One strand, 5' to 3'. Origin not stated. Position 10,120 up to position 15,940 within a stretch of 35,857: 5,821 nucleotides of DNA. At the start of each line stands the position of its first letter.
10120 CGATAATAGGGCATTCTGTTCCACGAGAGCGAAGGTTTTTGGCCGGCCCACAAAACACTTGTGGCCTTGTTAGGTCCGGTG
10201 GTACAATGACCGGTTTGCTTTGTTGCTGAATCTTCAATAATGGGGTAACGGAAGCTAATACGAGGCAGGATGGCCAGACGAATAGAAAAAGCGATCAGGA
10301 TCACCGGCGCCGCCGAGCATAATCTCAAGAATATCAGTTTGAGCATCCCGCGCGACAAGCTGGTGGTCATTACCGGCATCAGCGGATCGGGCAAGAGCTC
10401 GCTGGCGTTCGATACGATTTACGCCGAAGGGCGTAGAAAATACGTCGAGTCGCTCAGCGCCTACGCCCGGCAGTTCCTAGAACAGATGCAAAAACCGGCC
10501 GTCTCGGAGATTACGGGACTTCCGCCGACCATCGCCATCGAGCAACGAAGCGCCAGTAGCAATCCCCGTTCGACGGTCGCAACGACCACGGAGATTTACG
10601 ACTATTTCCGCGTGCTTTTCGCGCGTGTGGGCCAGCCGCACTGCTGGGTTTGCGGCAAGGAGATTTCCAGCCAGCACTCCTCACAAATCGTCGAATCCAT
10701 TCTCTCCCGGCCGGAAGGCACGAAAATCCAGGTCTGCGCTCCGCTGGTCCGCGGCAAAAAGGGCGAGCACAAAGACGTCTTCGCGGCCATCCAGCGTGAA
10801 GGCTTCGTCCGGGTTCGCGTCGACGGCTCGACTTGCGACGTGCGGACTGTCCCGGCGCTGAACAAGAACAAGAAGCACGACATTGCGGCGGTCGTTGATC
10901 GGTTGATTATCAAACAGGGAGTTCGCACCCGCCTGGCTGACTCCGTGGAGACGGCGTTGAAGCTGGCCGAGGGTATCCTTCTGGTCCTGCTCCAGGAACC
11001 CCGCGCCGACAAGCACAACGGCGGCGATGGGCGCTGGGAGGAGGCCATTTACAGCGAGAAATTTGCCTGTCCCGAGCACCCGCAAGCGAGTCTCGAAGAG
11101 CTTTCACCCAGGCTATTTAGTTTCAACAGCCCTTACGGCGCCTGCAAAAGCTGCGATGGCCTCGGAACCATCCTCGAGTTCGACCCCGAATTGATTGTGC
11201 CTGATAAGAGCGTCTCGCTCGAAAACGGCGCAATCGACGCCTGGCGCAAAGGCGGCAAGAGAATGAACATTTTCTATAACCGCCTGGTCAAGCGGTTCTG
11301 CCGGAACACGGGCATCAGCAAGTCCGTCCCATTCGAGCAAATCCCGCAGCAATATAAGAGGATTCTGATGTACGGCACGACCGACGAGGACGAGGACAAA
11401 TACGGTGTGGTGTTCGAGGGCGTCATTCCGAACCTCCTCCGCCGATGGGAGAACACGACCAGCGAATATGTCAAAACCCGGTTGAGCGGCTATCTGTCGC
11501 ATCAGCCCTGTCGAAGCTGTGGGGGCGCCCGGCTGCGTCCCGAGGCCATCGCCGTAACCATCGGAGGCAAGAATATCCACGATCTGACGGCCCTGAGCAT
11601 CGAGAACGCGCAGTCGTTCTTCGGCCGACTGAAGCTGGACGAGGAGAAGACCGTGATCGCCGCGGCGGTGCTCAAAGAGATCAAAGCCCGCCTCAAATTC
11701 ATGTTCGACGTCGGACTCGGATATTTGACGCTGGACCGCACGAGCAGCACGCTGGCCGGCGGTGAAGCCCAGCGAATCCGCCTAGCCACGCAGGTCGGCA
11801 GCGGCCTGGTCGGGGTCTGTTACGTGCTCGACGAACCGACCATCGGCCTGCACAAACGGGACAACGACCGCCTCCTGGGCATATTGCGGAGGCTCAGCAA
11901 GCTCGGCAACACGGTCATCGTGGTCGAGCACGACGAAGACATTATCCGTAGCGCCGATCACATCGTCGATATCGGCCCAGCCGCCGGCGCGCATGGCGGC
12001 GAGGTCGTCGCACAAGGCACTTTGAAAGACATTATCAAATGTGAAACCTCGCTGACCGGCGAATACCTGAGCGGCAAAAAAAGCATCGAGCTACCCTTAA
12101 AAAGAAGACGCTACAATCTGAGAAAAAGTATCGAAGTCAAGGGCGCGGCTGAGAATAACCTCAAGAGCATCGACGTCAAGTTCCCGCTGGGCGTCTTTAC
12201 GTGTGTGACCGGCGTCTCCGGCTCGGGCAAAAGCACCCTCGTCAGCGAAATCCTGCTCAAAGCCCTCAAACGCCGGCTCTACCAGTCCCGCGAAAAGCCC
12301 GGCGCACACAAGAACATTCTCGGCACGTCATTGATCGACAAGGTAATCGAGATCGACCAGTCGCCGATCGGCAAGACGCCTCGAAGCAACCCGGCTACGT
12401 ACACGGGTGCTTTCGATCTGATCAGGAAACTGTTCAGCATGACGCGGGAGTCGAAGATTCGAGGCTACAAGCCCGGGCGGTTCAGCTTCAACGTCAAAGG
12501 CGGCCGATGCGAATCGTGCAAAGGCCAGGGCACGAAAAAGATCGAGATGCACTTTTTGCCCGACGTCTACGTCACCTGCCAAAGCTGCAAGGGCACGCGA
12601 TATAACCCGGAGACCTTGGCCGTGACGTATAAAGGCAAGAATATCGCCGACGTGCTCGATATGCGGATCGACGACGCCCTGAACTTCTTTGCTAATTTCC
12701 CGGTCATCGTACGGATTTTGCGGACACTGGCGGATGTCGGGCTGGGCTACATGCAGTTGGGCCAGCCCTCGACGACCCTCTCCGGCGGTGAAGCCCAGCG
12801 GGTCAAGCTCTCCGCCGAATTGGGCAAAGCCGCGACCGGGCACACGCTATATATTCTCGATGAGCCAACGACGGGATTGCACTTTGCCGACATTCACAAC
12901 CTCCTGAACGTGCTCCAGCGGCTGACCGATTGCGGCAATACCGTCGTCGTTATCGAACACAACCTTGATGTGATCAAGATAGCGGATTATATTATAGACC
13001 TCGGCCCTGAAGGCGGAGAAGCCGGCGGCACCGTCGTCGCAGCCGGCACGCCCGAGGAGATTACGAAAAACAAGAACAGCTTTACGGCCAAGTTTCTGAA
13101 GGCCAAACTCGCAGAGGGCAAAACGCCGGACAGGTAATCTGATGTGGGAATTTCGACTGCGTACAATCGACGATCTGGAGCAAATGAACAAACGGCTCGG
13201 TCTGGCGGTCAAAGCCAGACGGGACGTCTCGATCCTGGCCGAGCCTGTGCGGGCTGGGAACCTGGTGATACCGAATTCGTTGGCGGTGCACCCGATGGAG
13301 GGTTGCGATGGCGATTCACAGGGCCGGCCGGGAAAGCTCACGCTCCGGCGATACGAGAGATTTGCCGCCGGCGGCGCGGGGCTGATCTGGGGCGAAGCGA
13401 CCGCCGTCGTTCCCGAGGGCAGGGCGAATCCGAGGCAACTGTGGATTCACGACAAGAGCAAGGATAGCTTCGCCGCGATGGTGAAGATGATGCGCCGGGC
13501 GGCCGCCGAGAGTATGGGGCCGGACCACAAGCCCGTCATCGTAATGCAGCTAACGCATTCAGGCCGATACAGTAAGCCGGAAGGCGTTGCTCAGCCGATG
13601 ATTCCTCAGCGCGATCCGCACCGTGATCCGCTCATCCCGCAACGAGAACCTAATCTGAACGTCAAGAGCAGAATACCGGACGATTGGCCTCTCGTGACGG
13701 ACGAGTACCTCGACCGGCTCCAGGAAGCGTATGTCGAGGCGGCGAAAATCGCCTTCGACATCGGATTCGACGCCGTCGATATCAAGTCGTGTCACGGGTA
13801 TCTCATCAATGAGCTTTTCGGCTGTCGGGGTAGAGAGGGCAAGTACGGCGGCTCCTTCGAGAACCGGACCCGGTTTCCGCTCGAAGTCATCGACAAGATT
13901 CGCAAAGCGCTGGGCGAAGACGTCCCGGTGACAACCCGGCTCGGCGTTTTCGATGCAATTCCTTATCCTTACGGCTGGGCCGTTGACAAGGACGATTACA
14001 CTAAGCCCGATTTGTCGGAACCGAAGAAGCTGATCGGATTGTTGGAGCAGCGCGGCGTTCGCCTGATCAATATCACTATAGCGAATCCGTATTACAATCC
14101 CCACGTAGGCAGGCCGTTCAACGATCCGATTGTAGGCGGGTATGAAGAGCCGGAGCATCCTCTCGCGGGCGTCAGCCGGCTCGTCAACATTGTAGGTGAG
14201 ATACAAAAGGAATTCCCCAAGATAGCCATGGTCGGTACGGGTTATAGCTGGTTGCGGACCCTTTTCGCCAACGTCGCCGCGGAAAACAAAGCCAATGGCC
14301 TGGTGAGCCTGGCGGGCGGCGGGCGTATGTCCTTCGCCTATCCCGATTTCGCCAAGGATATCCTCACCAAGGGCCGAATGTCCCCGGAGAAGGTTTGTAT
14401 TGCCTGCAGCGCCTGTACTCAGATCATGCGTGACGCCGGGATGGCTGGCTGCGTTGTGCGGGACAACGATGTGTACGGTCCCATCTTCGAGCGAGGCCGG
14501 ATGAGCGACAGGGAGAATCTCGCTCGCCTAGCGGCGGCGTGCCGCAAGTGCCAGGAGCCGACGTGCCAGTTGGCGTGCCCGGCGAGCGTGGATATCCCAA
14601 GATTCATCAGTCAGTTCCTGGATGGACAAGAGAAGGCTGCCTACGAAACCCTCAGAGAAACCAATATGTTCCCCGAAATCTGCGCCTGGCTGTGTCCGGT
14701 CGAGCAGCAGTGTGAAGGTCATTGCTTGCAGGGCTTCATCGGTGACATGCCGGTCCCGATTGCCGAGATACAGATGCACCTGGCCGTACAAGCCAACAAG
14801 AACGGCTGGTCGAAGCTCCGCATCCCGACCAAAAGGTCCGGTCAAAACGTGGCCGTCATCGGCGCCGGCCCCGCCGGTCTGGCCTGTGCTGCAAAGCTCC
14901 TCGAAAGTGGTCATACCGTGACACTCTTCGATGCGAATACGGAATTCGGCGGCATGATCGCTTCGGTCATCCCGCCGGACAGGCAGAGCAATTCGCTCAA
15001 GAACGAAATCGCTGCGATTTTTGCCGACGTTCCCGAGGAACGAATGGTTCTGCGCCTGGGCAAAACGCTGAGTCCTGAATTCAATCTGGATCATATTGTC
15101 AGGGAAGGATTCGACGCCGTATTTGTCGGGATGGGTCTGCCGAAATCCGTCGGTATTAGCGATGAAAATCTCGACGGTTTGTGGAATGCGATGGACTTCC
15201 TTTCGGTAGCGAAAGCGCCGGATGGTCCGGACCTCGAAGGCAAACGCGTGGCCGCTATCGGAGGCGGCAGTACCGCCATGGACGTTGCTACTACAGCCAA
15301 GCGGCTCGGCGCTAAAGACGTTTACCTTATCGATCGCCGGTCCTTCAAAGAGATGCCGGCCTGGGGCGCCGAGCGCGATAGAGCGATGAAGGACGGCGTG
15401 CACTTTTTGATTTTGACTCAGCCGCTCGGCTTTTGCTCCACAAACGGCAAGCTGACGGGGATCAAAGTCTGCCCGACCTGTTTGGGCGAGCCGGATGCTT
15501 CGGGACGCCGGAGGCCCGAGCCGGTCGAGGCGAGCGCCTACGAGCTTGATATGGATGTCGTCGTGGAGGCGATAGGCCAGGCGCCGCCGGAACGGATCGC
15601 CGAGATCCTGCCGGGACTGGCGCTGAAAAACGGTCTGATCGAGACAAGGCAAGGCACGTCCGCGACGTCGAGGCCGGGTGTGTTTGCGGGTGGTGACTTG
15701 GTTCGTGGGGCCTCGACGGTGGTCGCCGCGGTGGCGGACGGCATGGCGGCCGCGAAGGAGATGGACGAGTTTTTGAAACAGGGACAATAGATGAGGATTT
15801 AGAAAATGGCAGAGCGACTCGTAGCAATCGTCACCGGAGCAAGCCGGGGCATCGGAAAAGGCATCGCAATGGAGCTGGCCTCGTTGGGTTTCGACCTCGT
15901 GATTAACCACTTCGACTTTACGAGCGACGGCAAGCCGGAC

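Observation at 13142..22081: Tightly packed locus: KDG-type sugar-acid funnel built around two large atypical flavoenzymes and a secreted Asp-box propeller (candidate undescribed catabolic pathway)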

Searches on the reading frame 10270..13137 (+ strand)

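Call 4: search_protein_families(library=pfam, proteins=[window:10270-13137:+], max_evalue=0.01)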
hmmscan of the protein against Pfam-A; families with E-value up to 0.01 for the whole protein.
window:10270-13137:+ (955 aa): 23 families
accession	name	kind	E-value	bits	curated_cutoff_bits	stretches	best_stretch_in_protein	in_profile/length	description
PF17760.6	UvrA_inter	-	5.3e-38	129.7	23.3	1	135-242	1-108/109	UvrA interaction domain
PF17755.6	UvrA_DNA-bind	-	1.6e-24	86.8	23.2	1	305-406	1-109/110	UvrA DNA-binding domain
PF00005.33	ABC_tran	-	3.6e-17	63.7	25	2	19-46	1-28/137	ABC transporter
PF02463.25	SMC_N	-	7e-09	35.9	40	0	27-568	21-211/220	RecF/RecN/SMC N terminal domain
PF13191.12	AAA_16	-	4.9e-08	34.1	32.6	0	644-680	27-63/167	AAA ATPase domain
PF13304.12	AAA_21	-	3.4e-07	31.1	27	0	844-891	244-292/304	AAA domain, putative AbiEii toxin, Type IV TA system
PF13555.12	AAA_29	-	6.9e-07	29.4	27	0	641-658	23-39/61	P-loop containing region of AAA domain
PF20703.3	nSTAND1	-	2.5e-06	27.8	27.1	0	25-47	29-51/379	Novel STAND NTPase 1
PF00684.25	DnaJ_CXXCXGXG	-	1.8e-05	25.4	32.7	1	746-777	17-51/65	DnaJ central domain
PF20720.3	nSTAND3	-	4.8e-05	23.5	27.2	0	28-51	16-39/155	Novel STAND NTPase 3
PF03193.22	RsgA_GTPase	-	5.9e-05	23.4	30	0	628-664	94-129/174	RsgA GTPase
PF13481.12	AAA_25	-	8.1e-05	22.8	27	0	22-49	26-53/195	AAA domain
PF05729.18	NACHT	-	0.00013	22.3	26.7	0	644-673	3-32/167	NACHT domain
PF13401.12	AAA_22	-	0.00021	22.1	27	0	643-667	7-31/130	AAA domain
PF13238.12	AAA_18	-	0.0005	21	29.4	0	645-661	2-18/128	AAA domain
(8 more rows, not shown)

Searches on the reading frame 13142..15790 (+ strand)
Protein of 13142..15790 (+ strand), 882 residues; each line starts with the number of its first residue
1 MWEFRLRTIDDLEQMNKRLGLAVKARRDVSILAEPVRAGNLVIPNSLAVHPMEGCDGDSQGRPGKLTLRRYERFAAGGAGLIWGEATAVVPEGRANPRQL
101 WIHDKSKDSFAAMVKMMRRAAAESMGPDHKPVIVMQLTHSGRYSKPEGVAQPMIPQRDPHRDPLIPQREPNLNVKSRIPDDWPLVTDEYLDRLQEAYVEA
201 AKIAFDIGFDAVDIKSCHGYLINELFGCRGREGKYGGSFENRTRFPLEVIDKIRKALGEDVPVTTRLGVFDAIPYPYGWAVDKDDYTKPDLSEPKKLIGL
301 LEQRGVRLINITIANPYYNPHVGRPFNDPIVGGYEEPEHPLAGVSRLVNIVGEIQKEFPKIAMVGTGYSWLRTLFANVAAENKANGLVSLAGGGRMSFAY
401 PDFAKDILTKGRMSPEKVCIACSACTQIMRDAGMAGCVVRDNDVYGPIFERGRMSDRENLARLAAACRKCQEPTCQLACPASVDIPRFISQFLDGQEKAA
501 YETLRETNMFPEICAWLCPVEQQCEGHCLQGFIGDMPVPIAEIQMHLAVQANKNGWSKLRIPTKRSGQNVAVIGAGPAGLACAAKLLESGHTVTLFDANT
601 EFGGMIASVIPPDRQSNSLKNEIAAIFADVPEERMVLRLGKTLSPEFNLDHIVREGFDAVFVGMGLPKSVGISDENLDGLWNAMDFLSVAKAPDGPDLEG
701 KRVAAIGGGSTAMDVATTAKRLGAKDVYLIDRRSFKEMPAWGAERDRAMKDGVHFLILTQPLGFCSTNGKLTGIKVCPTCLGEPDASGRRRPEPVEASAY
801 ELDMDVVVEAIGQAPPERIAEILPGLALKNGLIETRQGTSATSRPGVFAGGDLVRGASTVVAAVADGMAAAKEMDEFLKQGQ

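Call 4: search_protein_families(library=pfam, proteins=[window:13142-15790:+], max_evalue=0.01)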
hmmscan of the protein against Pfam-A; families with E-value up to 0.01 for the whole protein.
window:13142-15790:+ (882 aa): 19 families
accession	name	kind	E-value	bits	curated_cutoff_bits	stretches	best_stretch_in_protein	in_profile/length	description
PF00724.26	Oxidored_FMN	-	1.3e-28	100.7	27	1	34-272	4-230/342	NADH:flavin oxidoreductase / NADH oxidase family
PF14691.11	Fer4_20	-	3.9e-23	81.8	25.8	1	456-555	13-112/113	Dihydroprymidine dehydrogenase domain II, 4Fe-4S cluster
PF07992.20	Pyr_redox_2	-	1e-22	81.3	26.1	1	569-867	2-291/291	Pyridine nucleotide-disulphide oxidoreductase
PF13450.12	NAD_binding_8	-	2.7e-10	40.8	21.9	1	572-611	1-40/68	NAD(P)-binding Rossmann-like domain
PF00070.33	Pyr_redox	-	2.8e-08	34.6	22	0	702-760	1-62/82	Pyridine nucleotide-disulphide oxidoreductase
PF12831.13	FAD_oxidored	-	1.6e-07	31.4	27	1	570-617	2-50/416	FAD dependent oxidoreductase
PF03486.20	HI0933_like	-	1.2e-06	28.7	50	1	569-604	2-37/244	HI0933-like protein Rossmann domain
PF01266.30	DAO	-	1.9e-06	28.1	27.9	1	570-603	2-35/353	FAD dependent oxidoreductase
PF13738.12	Pyr_redox_3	-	4.7e-06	26.5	30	0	572-595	2-26/305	Pyridine nucleotide-disulphide oxidoreductase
PF01262.27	AlaDh_PNT_C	-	3.6e-05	23.7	23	0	569-601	30-62/214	Alanine dehydrogenase/PNT, C-terminal domain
PF02826.25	2-Hacid_dh_C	-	7.5e-05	22.6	25.1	0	690-734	26-69/178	D-isomer specific 2-hydroxyacid dehydrogenase, NAD binding domain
PF00890.30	FAD_binding_2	-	8.1e-05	22.4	20.4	1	570-606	2-38/414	FAD binding domain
PF13241.12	NAD_binding_7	-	0.00017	22.6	22.1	0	566-599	6-39/104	Putative NAD(P)-binding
PF01593.30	Amino_oxidase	-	0.0005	19.9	19.8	1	578-609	2-33/443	Flavin containing amine oxidoreductase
PF13454.12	NAD_binding_9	-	0.00094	19.6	21.8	1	571-608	1-42/155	FAD-NAD(P)-binding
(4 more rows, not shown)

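Call 5: search_protein_families(library=ncbifam, proteins=[window:13142-15790:+], max_evalue=0.001)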
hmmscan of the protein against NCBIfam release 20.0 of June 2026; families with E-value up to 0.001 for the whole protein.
window:13142-15790:+ (882 aa): 55 families (the best 25 are shown)
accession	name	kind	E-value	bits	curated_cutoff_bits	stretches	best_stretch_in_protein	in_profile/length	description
NF009414.0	PRK12778.1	equivalog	1.2e-95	321.4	1103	1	461-880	325-751/752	bifunctional dihydroorotate dehydrogenase B NAD binding subunit/NADPH-dependent glutamate synthase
NF009410.0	PRK12771.1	subfamily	1.7e-91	307.5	516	1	462-880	37-447/566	NAD(P)-binding protein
NF009454.0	PRK12814.1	equivalog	1.2e-81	275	916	1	457-880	86-502/657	putative NADPH-dependent glutamate synthase small subunit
TIGR01318.1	gltD_gamma_fam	subfamily_domain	1.8e-76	257.6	482.95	1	459-879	34-466/467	glutamate synthase, small subunit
TIGR01316.1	gltA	equivalog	1.9e-75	254.4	471.75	1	464-878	25-449/449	NADPH-dependent glutamate synthase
NF009408.0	PRK12769.1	equivalog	1e-70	238.6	1003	1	459-879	219-652/659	formate-dependent uric acid utilization protein AegA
NF009413.0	PRK12775.1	equivalog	5.3e-68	229.7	1895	1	462-881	328-757/1006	putative trifunctional 2-polyprenylphenol hydroxylase/glutamate synthase subunit beta/ferritin domain-containing protein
TIGR03315.1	Se_ygfK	equivalog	1.3e-64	218.1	835.3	1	469-874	441-835/1012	putative selenate reductase subunit YgfK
NF009415.0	PRK12779.1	equivalog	1.9e-59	201.5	1519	1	476-876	211-624/944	putative bifunctional glutamate synthase subunit beta/2-polyprenylphenol hydroxylase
TIGR01317.1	GOGAT_sm_gam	subfamily_domain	5e-58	197.1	447.7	1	457-879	34-479/485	glutamate synthase small subunit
NF009451.0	PRK12809.1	equivalog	3.4e-56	190.8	1154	1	467-876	210-632/639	formate-dependent uric acid utilization protein YgfT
NF009409.0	PRK12770.1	subfamily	2.8e-55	187.9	343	1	562-880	13-352/360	putative glutamate synthase subunit beta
NF010590.0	PRK13984.1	equivalog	1.6e-51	175.2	946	1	457-880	182-608/611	putative oxidoreductase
TIGR03997.1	mycofact_OYE_2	equivalog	1.1e-33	116.5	793.15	2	32-269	2-218/645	mycofactocin system FadH/OYE family oxidoreductase 2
NF045663.1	diclust_near_Sec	equivalog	1.8e-33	115.6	530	2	457-676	2-210/759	pyridine nucleotide-disulfide oxidoreductase/dicluster-binding protein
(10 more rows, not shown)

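Call 15: search_solved_structures(query=window:13142-15790:+, max_evalue=0.00001)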
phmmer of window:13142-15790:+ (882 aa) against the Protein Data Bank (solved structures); distinct sequences matched with E-value up to 0.00001: 155 (the best 60 are shown).
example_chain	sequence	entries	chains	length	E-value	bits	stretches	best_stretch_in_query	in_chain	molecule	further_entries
4ylf_B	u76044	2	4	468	6.9e-77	262.8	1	462-878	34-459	Dihydropyrimidine dehydrogenase subunit A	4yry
9n5u_A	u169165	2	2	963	1.6e-71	245.1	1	474-879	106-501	NfnA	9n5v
5jca_L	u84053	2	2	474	2.5e-71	244.4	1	462-879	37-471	NADH-dependent Ferredoxin:NADP Oxidoreductase (NfnI) subunit alpha | NADH-dependent Ferredoxin:NADP Oxidoreductase subunit alpha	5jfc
9bov_A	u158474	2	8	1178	4.7e-64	220.3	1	444-879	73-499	Molybdopterin oxidoreductase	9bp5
8oh5_C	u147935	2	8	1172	7.3e-63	216.4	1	455-879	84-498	Formate dehydrogenase-O, major subunit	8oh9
2vdc_G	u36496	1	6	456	3.1e-61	211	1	454-878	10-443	GLUTAMATE SYNTHASE [NADPH] SMALL CHAIN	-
6s6s_G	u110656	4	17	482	3.2e-61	210.9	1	453-878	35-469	Glutamate synthase [NADPH] small chain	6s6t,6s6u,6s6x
5vj7_A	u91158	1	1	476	9.5e-59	202.8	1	462-879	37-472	Oxidoreductase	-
1h7x_A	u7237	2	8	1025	1.2e-37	132.9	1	460-877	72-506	DIHYDROPYRIMIDINE DEHYDROGENASE | Dihydropyrimidine dehydrogenase [NADP(+)]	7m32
7m31_A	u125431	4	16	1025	1.2e-37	132.9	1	460-877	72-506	Dihydropyrimidine dehydrogenase [NADP(+)]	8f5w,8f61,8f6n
1gt8_A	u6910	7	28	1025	1.2e-37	132.9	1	460-877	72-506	DIHYDROPYRIMIDINE DEHYDROGENASE | Dihydropyrimidine dehydrogenase [NADP(+)]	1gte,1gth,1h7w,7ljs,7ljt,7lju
7mfm_I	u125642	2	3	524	2.3e-36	128.7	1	459-732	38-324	Glutamate synthase (NADPH) small chain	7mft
5ocs_A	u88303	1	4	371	7.7e-26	93.9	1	32-282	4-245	Putative NADH-depentdent flavin oxidoreductase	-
5nux_A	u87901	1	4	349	7.3e-23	84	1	30-280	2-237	Chromate reductase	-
5ogt_A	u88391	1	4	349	1.3e-22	83.2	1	30-280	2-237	Chromate reductase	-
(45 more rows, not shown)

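Call 28: find_homologous_proteins(query=window:13142-15790:+)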
Query window:13142-15790:+ (882 aa): 5561 proteins with E <= 0.001 among 8000 candidates; the best 120 are listed.
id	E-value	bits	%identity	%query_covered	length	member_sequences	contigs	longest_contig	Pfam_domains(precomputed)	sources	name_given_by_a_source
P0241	0.0e+0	2025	99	100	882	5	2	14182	PF01266.31,PF00724.27,PF13450.13,PF14691.12,PF07992.21,PF00070.34,PF13738.13,PF03486.21,PF12831.14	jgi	jgi:2,4-dienoyl-CoA reductase (NADPH2)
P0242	0.0e+0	1836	88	100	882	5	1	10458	PF01266.31,PF00724.27,PF01593.31,PF13450.13,PF14691.12,PF07992.21,PF00070.34,PF13738.13,PF03486.21,PF12831.14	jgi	jgi:2,4-dienoyl-CoA reductase (NADPH2)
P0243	0.0e+0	1812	87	100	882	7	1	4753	PF00724.27,PF13450.13,PF14691.12,PF07992.21,PF00070.34,PF13738.13,PF12831.14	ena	-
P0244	0.0e+0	1811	87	100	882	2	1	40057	PF01266.31,PF00724.27,PF13450.13,PF14691.12,PF07992.21,PF00070.34,PF13738.13,PF12831.14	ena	-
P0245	0.0e+0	1803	86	100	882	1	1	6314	PF01266.31,PF00724.27,PF13450.13,PF14691.12,PF07992.21,PF00070.34,PF13738.13,PF12831.14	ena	-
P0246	0.0e+0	1803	86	100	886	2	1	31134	PF00724.27,PF13450.13,PF14691.12,PF07992.21,PF00070.34,PF13738.13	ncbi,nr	ncbi:MAG: hypothetical protein A2Z25_00065 [Planctomycetes bacterium RBG_16_55_9]|nr:MAG: hypothetic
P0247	0.0e+0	1795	87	100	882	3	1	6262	PF01266.31,PF00724.27,PF13450.13,PF14691.12,PF07992.21,PF00070.34,PF13738.13,PF03486.21,PF12831.14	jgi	-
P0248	0.0e+0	1774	85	100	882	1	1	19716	PF01266.31,PF00724.27,PF13450.13,PF14691.12,PF07992.21,PF00070.34,PF13738.13,PF03486.21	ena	-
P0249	0.0e+0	1672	80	100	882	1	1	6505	PF01266.31,PF13241.13,PF00724.27,PF01593.31,PF13450.13,PF14691.12,PF07992.21,PF00070.34,PF02826.26,PF13738.13,PF03807.24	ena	-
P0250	0.0e+0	1672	79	100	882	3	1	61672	PF01266.31,PF00724.27,PF13450.13,PF14691.12,PF07992.21,PF00070.34,PF13738.13,PF03807.24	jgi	-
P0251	0.0e+0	1672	79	100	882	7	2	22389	PF13241.13,PF00724.27,PF13450.13,PF07992.21,PF00070.34,PF03486.21,PF12831.14,PF01266.31,PF14691.12,PF00890.31,PF13738.13,PF01262.28,PF03807.24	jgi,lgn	jgi:NADPH-dependent glutamate synthase beta subunit-like oxidoreductase/2,4-dienoyl-CoA reductase-li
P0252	0.0e+0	1671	80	100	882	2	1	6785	PF01266.31,PF13241.13,PF00724.27,PF13450.13,PF14691.12,PF07992.21,PF00070.34,PF02826.26,PF13738.13,PF03486.21,PF03807.24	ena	-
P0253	0.0e+0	1669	80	100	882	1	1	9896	PF01266.31,PF00724.27,PF13450.13,PF14691.12,PF07992.21,PF00070.34,PF13738.13,PF03807.24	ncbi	ncbi:MAG: FAD-dependent oxidoreductase [Sedimentisphaerales bacterium]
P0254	0.0e+0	1669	80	100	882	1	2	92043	PF01266.31,PF13241.13,PF00724.27,PF01593.31,PF13450.13,PF14691.12,PF07992.21,PF00070.34,PF02826.26,PF13738.13,PF03807.24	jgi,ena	-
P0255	0.0e+0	1668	79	100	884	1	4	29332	PF00724.27,PF13450.13,PF14691.12,PF07992.21,PF00070.34,PF02826.26,PF13738.13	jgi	jgi:2,4-dienoyl-CoA reductase (NADPH2)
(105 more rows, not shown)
